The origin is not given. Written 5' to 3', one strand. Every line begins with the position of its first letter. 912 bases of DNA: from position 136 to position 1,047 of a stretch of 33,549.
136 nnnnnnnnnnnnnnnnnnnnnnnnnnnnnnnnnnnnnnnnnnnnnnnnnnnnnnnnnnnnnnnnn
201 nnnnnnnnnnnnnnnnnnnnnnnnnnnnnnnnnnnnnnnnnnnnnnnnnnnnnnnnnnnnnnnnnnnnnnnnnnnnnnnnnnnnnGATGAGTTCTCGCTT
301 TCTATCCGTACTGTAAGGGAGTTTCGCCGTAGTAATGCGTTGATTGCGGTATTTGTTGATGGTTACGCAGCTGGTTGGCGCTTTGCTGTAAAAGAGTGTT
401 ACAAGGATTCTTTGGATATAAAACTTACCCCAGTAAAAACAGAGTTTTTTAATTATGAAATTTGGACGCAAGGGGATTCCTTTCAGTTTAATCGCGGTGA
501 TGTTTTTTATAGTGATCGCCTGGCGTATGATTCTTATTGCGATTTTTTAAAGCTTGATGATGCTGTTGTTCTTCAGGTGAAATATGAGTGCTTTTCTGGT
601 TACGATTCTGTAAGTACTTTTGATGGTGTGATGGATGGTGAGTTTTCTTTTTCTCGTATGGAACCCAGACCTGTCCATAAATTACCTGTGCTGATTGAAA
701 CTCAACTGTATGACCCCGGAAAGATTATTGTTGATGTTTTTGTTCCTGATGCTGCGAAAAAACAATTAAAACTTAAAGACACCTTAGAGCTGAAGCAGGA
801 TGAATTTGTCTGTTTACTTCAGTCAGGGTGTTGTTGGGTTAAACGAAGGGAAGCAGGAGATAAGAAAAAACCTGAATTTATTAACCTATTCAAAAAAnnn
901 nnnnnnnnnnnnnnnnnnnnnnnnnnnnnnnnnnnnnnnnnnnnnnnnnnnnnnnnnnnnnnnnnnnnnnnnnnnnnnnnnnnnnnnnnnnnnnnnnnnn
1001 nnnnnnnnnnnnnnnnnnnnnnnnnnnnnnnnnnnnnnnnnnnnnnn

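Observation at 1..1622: AT-rich cargo genes each ending exactly at a hok-unit terminator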

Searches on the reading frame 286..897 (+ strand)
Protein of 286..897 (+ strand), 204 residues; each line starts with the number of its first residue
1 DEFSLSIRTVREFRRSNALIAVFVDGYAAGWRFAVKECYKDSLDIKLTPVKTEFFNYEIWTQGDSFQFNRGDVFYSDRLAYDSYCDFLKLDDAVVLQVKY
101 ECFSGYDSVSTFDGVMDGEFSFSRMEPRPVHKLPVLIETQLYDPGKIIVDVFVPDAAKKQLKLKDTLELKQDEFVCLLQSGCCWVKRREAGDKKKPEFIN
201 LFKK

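Call 57: search_protein_representatives(alignment_id=A3)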
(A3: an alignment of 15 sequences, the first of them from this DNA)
Query: 15 sequences, 204 profile positions. Proteins with E-value up to 0.001 (for the whole library): 768; up to 1e-10: 386; up to 1e-30: 26. The best 150 are listed.
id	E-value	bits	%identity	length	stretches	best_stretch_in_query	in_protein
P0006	4.9e-95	332.9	-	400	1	1-202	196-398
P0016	9.0e-85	299.4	-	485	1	2-202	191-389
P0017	1.6e-71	256.1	-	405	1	1-202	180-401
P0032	1.2e-59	217.3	-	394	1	2-201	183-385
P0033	3.4e-57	209.4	-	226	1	3-193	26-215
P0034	4.4e-57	209.0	-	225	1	4-191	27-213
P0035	1.3e-54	200.9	-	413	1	2-192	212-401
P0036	5.9e-50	185.7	-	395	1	2-201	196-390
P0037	6.8e-46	172.4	-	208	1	9-191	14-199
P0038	1.0e-41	158.8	-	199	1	8-188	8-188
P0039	1.4e-41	158.4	-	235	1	4-192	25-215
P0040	2.2e-41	157.7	-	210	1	11-192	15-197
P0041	2.2e-39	151.2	-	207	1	13-185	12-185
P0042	1.3e-38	148.7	-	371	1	1-192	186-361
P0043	1.6e-35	138.6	-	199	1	10-187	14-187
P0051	3.2e-34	134.3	-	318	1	12-188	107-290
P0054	7.2e-31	123.4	-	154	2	11-89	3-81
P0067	6.4e-27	110.5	-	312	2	12-87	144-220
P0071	2.0e-26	108.9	-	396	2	5-89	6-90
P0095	2.7e-23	98.6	-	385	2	2-98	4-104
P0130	4.9e-21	91.3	-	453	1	13-86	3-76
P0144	1.8e-20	89.4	-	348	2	13-91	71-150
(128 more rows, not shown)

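Call 58: search_protein_families(library=pfam, proteins=[P0033, P0037, P0038, P0051, P0054, P0067, P0071, P0095, P0130, P0144], max_evalue=0.01)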
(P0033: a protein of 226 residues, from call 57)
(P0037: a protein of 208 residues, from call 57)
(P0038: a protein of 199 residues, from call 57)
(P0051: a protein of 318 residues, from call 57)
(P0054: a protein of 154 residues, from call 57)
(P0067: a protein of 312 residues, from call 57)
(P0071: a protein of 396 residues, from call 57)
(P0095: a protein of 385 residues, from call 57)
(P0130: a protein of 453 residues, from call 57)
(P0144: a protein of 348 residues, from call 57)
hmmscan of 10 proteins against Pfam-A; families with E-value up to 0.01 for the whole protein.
P0033 (226 aa): 0 families

P0037 (208 aa): 0 families

P0038 (199 aa): 0 families

P0051 (318 aa): 0 families

P0054 (154 aa): 0 families

P0067 (312 aa): 0 families

P0071 (396 aa): 0 families

P0095 (385 aa): 2 families
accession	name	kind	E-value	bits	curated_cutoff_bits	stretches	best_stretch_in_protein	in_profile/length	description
PF00533.33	BRCT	-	1.4e-08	35.3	21.3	1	292-378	4-73/78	BRCA1 C Terminus (BRCT) domain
PF16589.12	BRCT_2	-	0.00011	22.8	27.3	1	293-349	2-56/86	BRCT domain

P0130 (453 aa): 1 family
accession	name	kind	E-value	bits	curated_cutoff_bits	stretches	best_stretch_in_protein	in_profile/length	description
PF00533.33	BRCT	-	1.9e-07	31.6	21.3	1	357-402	6-50/78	BRCA1 C Terminus (BRCT) domain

P0144 (348 aa): 2 families
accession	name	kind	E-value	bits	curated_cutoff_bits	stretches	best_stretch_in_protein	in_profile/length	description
PF04434.22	SWIM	-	6.6e-09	35.6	19.6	1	40-60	14-34/38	SWIM zinc finger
PF08275.17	DNAG_N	-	0.0018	18.8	26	1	175-256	18-97/128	DNA primase catalytic core, N-terminal domain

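Call 59: predict_structure(alignment_id=A3)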
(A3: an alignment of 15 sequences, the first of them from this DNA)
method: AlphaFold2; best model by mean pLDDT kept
length: 204 residues; sequences in the alignment: 15
mean_pLDDT: 84.4   pTM: 0.73
mean pLDDT of the five models: 84.4, 82.4, 78.0, 73.1, 63.2
residues with pLDDT >= 90: 89; 70-90: 86; 50-70: 24; < 50: 5
segments of 3 or more residues with pLDDT < 50: 1-3
pLDDT, mean of each block of 10 residues (from residue 1): 49 67 86 93 88 88 87 95 94 94 78 86 78 85 86 96 94 92 78 75 84
secondary structure, 60 per line:
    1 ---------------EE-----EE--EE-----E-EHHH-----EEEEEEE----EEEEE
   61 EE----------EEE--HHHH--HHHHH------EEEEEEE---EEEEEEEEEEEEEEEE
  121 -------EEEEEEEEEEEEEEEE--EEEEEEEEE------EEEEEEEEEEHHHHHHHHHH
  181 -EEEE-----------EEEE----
elements in order: E45-51 E56-62 E73-75 H78-81 H84-88 E95-101 E105-120 E128-143 E146-154 E161-170 H171-180 E182-185 E197-200

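Call 62: search_protein_families(library=phrogs, proteins=[P0033, P0038, P0054, P0071, P0095, P0130, P0144, P0051], max_evalue=0.001)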
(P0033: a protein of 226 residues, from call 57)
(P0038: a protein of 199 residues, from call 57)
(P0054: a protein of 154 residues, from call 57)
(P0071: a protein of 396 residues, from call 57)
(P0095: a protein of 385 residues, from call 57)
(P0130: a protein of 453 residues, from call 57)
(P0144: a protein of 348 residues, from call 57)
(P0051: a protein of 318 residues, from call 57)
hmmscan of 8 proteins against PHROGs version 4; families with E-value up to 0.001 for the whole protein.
P0033 (226 aa): 2 families
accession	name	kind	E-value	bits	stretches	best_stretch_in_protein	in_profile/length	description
phrog_36782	-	unknown function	5e-88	296.8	1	12-225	192-406/407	-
phrog_31886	-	unknown function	6.7e-06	26.1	1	53-100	251-298/374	-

P0038 (199 aa): 2 families
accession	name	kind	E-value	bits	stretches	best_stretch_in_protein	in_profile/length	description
phrog_36782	-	unknown function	6.2e-30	105.5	1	11-186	214-389/407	-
phrog_31886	-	unknown function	1.9e-06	27.9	1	30-110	251-315/374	-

P0054 (154 aa): 2 families
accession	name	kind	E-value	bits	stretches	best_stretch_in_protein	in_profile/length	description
phrog_36782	-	unknown function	3.5e-17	63.5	1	5-103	216-314/407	-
phrog_31886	-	unknown function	1.7e-09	38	1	20-68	249-297/374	-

P0071 (396 aa): 4 families
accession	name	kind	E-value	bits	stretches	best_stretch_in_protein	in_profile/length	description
phrog_36782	-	unknown function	9.1e-20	72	1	16-92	218-293/407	-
phrog_6785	-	unknown function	3.7e-10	40.2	1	166-242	30-105/396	-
phrog_31886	-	unknown function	3.7e-09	36.8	1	31-73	251-293/374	-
phrog_2561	-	DNA, RNA and nucleotide metabolism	1.4e-05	26.4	1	175-290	4-115/167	DNA ligase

P0095 (385 aa): 3 families
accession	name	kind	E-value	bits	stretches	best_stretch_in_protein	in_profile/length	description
phrog_3989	-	unknown function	2.2e-39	136.5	1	172-384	79-293/296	-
phrog_36782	-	unknown function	2.1e-17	64.2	2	3-105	204-301/407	-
phrog_3869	-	DNA, RNA and nucleotide metabolism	0.00017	21.2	1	284-343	565-627/656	NAD-dependent DNA ligase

P0130 (453 aa): 6 families
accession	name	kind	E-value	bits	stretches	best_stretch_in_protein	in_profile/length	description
phrog_3989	-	unknown function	1.3e-48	166.8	2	175-448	16-292/296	-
phrog_36782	-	unknown function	8.9e-15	55.6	1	5-79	218-291/407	-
phrog_2561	-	DNA, RNA and nucleotide metabolism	2.2e-07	32.3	1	351-444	83-156/167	DNA ligase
phrog_3869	-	DNA, RNA and nucleotide metabolism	1.2e-06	28.4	1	347-405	571-627/656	NAD-dependent DNA ligase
phrog_31886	-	unknown function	6.3e-06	26.2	1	19-66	250-297/374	-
phrog_3498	-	DNA, RNA and nucleotide metabolism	0.00027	21.8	1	354-403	175-224/256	NAD-dependent DNA ligase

P0144 (348 aa): 1 family
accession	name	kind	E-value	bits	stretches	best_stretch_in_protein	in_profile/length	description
phrog_36782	-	unknown function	1e-09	39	1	73-161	218-305/407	-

P0051 (318 aa): 3 families
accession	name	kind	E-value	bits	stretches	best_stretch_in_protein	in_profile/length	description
phrog_36782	-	unknown function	3.7e-18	66.8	1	109-287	217-388/407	-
phrog_8498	-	unknown function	3.5e-09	37.8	1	4-76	4-76/205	-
phrog_31886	-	unknown function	5.2e-09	36.4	1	125-172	251-298/374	-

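Call 67: find_encoding_contigs(protein=P0033, flank=6000, max_places=3)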
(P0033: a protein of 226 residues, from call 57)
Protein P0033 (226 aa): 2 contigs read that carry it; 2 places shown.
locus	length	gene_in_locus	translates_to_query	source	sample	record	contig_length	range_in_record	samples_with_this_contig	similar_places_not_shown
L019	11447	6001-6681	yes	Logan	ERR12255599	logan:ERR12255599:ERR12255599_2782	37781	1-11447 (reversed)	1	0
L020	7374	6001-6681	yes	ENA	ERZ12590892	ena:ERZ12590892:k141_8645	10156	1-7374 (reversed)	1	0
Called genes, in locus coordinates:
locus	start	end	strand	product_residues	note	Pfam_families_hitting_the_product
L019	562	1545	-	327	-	-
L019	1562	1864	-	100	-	-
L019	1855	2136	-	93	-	-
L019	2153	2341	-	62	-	-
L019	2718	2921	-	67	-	-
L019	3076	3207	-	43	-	-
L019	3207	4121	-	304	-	-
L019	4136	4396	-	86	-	-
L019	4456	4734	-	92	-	PF11112:PyocinActivator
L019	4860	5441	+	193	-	PF00717:Peptidase_S24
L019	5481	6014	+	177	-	-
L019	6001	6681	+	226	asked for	-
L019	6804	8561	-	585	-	PF10088:DUF2326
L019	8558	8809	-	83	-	PF20293:MC6 (weak), PF20295:MC8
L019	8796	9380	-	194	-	PF20279:CTD12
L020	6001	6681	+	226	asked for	-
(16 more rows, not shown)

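Call 74: fold_search(model_id=the predicted structure, library=viral)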
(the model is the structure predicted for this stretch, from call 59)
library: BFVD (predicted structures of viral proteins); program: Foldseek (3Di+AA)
matches with E <= 10: 406; with E <= 0.001: 1
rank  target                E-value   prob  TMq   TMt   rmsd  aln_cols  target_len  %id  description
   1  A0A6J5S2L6            2.6e-07  1.00  0.46  0.54   6.4       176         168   19  Uncharacterized protein [uncultured Caudovirales phage]
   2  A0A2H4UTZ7            9.5e-02  0.21  0.15  0.11  16.1       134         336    6  Uncharacterized protein [Bodo saltans virus]
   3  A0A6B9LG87            1.6e-01  0.14  0.17  0.16  17.7       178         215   11  Uncharacterized protein [Flavobacterium phage vB_FspS_tant8-1]
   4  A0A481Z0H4            1.7e-01  0.11  0.15  0.13  24.1       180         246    8  Collagen triple helix repeat motif-containing protein [Mimivirus LCMiAC01]
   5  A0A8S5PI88            1.9e-01  0.09  0.13  0.20  16.7       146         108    6  Uncharacterized protein [Siphoviridae sp. ctUGQ45]
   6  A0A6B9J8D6            2.5e-01  0.16  0.11  0.19  11.6        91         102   13  (no name in the UniProt tables at hand)
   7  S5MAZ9                2.8e-01  0.30  0.16  0.24   9.3        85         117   13  Uncharacterized protein [Bacillus phage Shanette]
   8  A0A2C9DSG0            4.1e-01  0.05  0.12  0.08  23.5       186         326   14  Uncharacterized protein [Western grey kangaroopox virus]
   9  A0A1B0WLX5            4.4e-01  0.30  0.15  0.08  19.2       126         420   10  (no name in the UniProt tables at hand)
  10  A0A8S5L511            4.4e-01  0.11  0.15  0.20  13.2       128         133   11  Coat protein [ssRNA phage SRR7976325_20]
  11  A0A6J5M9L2            5.1e-01  0.04  0.08  0.11  24.7       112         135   11  Uncharacterized protein [uncultured Caudovirales phage]
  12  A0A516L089            5.1e-01  0.04  0.11  0.03  26.6       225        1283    9  (no name in the UniProt tables at hand)
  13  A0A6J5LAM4            5.7e-01  0.03  0.09  0.12  24.2       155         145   12  Uncharacterized protein [uncultured Caudovirales phage]
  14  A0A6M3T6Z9            7.1e-01  0.06  0.11  0.14  17.9       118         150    8  (no name in the UniProt tables at hand)
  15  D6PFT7                7.5e-01  0.04  0.12  0.07  26.8       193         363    9  (no name in the UniProt tables at hand)
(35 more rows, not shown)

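Call 76: find_related_loci(query=A3, collection=viral_contigs, flank=5000)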
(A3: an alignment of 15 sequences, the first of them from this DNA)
Query A3 (204 aa) in viral_contigs; peptide patterns used: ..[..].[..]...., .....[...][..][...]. (x = any residue, [..] = any of these).
156 stretches matched a pattern; 33 encode a relative of the query (tblastn E <= 1e-3); 33 distinct loci.
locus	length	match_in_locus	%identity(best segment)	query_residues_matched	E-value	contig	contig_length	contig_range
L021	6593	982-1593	100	1-204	6e-138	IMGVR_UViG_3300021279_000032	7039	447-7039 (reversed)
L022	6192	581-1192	100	1-204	6e-138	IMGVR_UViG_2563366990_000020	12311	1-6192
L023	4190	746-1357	100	1-204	1e-140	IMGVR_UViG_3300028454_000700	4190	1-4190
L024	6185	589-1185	62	1-202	9e-82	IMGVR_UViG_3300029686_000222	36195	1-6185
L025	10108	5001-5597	54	1-202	2e-70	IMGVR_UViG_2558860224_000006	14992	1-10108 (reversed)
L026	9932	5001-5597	54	1-202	9e-70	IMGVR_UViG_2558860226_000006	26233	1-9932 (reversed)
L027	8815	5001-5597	54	1-202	3e-69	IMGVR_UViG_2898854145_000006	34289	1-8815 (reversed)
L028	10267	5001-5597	53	1-202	2e-67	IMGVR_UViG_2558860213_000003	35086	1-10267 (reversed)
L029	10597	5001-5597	53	1-202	6e-67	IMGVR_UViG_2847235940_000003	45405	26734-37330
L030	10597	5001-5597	53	1-202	6e-67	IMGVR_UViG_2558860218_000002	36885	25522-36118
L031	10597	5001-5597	50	1-202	1e-64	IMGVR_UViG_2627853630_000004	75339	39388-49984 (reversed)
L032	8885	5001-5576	36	2-192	2e-38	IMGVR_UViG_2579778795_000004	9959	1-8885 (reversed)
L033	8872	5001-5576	36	2-192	2e-38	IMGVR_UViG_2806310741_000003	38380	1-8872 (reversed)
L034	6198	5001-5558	38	1-186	4e-37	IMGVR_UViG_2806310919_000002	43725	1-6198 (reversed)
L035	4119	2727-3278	38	9-182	2e-32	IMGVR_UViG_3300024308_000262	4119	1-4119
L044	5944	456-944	29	11-186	8e-18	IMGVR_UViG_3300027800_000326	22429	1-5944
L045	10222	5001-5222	45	11-84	5e-16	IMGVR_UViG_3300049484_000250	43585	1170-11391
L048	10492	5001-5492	31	5-183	1e-15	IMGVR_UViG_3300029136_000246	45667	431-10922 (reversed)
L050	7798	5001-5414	27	15-182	3e-14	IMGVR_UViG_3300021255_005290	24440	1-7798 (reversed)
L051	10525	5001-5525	28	2-182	7e-13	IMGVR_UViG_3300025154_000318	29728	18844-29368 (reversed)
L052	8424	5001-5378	26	31-184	4e-8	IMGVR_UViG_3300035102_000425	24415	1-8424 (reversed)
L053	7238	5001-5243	31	25-94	2e-5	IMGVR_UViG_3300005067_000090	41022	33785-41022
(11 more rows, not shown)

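Call 92: search_protein_families(library=pfam, proteins=[L045:4381-4986:+, L051:4403-5008:+, L048:4168-4542:+, L050:4267-4746:+, L052:4177-4854:+, L053:3908-4942:+, L044:103-444:+, L025:5669-6586:+, L032:5704-7521:-, L048:4758-5549:+], max_evalue=0.01)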
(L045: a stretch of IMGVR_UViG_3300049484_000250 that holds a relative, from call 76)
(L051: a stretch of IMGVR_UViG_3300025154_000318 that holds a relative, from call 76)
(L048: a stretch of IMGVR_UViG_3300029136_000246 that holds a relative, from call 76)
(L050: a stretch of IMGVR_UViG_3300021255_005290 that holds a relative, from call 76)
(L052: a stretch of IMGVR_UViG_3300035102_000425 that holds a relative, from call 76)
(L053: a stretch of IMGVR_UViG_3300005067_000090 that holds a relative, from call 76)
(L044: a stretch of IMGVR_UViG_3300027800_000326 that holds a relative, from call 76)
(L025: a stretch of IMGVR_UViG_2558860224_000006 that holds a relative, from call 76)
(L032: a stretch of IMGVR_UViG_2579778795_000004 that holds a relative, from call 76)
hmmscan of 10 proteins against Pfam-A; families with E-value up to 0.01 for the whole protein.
L045:4381-4986:+ (201 aa): 4 families
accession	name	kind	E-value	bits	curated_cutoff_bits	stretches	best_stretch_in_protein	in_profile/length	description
PF01381.28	HTH_3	-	3.8e-09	36.9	23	1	35-87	3-55/55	Helix-turn-helix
PF12844.13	HTH_19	-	2.1e-07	31.2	30.2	1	35-93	6-64/64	Helix-turn-helix domain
PF07022.19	Phage_CI_repr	-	3.6e-06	27.7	22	1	44-94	15-64/65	Bacteriophage CI repressor helix-turn-helix domain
PF13443.12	HTH_26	-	0.0029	18.3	22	1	37-83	6-53/63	Cro/C1-type HTH DNA-binding domain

L051:4403-5008:+ (201 aa): 1 family
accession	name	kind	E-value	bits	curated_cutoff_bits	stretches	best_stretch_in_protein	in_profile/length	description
PF04434.22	SWIM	-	0.0048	16.9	19.6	0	35-69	1-31/38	SWIM zinc finger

L048:4168-4542:+ (124 aa): 6 families
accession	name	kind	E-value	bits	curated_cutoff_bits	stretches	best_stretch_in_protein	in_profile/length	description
PF01381.28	HTH_3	-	1.9e-13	50.7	23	1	7-56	1-50/55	Helix-turn-helix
PF13560.12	HTH_31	-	4.7e-07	30.5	27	1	8-55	7-55/64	Helix-turn-helix domain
PF13443.12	HTH_26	-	2.3e-06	28.2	22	1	6-65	1-61/63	Cro/C1-type HTH DNA-binding domain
PF12844.13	HTH_19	-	3.9e-06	27.1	30.2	1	5-63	2-60/64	Helix-turn-helix domain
PF12116.14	SpoIIID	-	0.0006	20.3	27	1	46-86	21-61/82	Stage III sporulation protein D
PF15731.11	MqsA_antitoxin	-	0.0028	18.2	30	1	5-48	72-115/131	Antitoxin component of bacterial toxin-antitoxin system, MqsA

L050:4267-4746:+ (159 aa): 3 families
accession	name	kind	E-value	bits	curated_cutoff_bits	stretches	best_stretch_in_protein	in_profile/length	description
PF13542.12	HTH_Tnp_ISL3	-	0.0031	17.4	27.4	0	20-41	22-43/51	Helix-turn-helix domain of transposase family ISL3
PF07022.19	Phage_CI_repr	-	0.004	17.9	22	1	22-65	10-53/65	Bacteriophage CI repressor helix-turn-helix domain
PF10025.14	DUF2267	-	0.0082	16.8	29.8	0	12-83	25-87/122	Uncharacterized conserved protein (DUF2267)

L052:4177-4854:+ (225 aa): 7 families
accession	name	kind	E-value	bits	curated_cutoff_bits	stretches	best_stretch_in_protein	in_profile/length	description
PF00717.28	Peptidase_S24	-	8.7e-16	58.1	23.3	1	102-205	13-111/116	Peptidase S24-like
PF13560.12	HTH_31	-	3.2e-12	47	27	1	4-59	3-59/64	Helix-turn-helix domain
PF01381.28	HTH_3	-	7.5e-12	45.5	23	1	7-60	1-54/55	Helix-turn-helix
PF13443.12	HTH_26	-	3.5e-10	40.4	22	1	6-63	1-59/63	Cro/C1-type HTH DNA-binding domain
PF12844.13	HTH_19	-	3.1e-08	33.8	30.2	1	4-61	1-58/64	Helix-turn-helix domain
PF15943.11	YdaS_toxin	-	0.00087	19.5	30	1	18-54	11-47/65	Bacterial toxin YdaS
PF13744.12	HTH_37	-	0.0027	17.9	27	1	5-39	21-55/80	Helix-turn-helix domain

L053:3908-4942:+ (344 aa): 3 families
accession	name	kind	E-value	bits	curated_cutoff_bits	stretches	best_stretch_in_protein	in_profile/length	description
PF00929.31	RNase_T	-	7.4e-13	49.8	24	1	18-172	1-163/164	Exonuclease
PF16473.11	Rv2179c-like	-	2.3e-07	31.1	27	1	18-173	3-173/177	3'-5' exoribonuclease Rv2179c-like domain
PF01612.26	DNA_pol_A_exo1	-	0.0077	16.5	23.6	0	95-142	73-117/173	3'-5' exonuclease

L044:103-444:+ (113 aa): 1 family
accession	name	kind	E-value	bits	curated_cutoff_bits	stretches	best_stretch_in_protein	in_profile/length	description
PF04434.22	SWIM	-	0.00011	22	19.6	1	28-49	14-36/38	SWIM zinc finger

L025:5669-6586:+ (305 aa): 1 family
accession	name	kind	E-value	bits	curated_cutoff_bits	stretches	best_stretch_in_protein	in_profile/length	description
PF00533.33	BRCT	-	0.00013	22.6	21.3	1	215-272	3-62/78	BRCA1 C Terminus (BRCT) domain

L032:5704-7521:- (605 aa): 9 families
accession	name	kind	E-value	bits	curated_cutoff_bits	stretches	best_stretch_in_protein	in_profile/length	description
PF13175.12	AAA_15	-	5.6e-40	138.5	32.1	1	1-387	1-374/374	AAA ATPase domain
PF13304.12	AAA_21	-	2e-18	68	27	2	240-388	183-304/304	AAA domain, putative AbiEii toxin, Type IV TA system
PF20469.4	OLD-like_TOPRIM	-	1.1e-13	51.9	23.2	1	443-512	1-67/67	Overcoming lysogenization defect protein-like, TOPRIM domain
PF11398.14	DUF2813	-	4.7e-11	43.1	21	1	1-50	1-50/372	Protein of unknown function (DUF2813)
PF13476.12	AAA_23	-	2.3e-08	35.4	27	1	6-250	2-176/201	AAA domain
PF13555.12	AAA_29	-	4.8e-05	23.5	27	1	10-50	11-50/61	P-loop containing region of AAA domain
PF02463.25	SMC_N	-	7.2e-05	22.7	40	1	3-49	2-51/220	RecF/RecN/SMC N terminal domain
PF13514.12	AAA_27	-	0.00049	20.2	22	1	1-43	1-47/206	AAA domain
PF01926.29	MMR_HSR1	-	0.0092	16.5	21.9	0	26-59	3-32/113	50S ribosome-binding GTPase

L048:4758-5549:+ (263 aa): 1 family
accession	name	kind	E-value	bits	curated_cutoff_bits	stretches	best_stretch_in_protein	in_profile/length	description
PF04434.22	SWIM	-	1.3e-05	25.1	19.6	1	57-80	12-35/38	SWIM zinc finger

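Call 100: search_solved_structures(query=A3, max_evalue=10)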
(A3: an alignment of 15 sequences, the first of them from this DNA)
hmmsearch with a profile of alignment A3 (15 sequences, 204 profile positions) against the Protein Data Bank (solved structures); distinct sequences matched with E-value up to 10: 0.
